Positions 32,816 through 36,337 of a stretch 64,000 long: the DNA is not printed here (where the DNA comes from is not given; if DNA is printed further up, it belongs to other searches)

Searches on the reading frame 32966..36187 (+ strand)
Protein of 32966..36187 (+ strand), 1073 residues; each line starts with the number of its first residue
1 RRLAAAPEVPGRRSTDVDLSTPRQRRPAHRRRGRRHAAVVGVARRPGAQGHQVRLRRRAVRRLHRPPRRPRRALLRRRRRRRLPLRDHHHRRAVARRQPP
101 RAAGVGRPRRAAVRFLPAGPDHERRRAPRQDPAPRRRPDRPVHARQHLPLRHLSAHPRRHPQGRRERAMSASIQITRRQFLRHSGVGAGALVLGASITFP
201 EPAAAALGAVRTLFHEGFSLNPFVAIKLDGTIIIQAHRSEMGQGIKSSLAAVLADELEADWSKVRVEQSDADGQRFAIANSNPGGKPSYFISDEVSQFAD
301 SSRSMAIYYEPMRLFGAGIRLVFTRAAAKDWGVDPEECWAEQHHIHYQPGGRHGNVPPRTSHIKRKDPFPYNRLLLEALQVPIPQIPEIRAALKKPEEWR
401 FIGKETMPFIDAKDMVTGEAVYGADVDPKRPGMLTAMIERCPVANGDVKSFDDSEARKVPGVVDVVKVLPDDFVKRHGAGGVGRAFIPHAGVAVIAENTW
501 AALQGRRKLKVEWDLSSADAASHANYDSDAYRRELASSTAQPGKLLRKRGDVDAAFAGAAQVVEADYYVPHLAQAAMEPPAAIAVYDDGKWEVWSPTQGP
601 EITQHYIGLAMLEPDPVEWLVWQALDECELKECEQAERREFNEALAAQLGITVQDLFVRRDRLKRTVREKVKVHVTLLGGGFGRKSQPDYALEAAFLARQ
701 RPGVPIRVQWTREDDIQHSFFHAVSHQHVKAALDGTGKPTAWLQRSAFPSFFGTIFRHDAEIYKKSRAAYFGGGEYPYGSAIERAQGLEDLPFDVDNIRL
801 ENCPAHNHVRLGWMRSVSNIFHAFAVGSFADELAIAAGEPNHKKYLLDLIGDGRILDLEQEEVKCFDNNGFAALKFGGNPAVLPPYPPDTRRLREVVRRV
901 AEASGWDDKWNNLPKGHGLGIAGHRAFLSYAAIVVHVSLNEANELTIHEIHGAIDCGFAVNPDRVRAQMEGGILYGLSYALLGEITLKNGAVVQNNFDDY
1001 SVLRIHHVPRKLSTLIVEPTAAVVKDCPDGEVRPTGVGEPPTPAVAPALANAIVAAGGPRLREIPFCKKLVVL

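Call 112: search_protein_families(library=pfam, proteins=[window:32966-36187:+], max_evalue=0.00001)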
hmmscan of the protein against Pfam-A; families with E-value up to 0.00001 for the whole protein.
window:32966-36187:+ (1073 aa): 2 families
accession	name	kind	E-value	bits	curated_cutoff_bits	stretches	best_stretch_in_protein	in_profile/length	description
PF02738.23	MoCoBD_1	-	5.4e-25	88.3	27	2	544-608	8-76/244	Molybdopterin cofactor-binding domain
PF20256.3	MoCoBD_2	-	2.6e-22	80.1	27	2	926-1009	198-283/283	Molybdopterin cofactor-binding domain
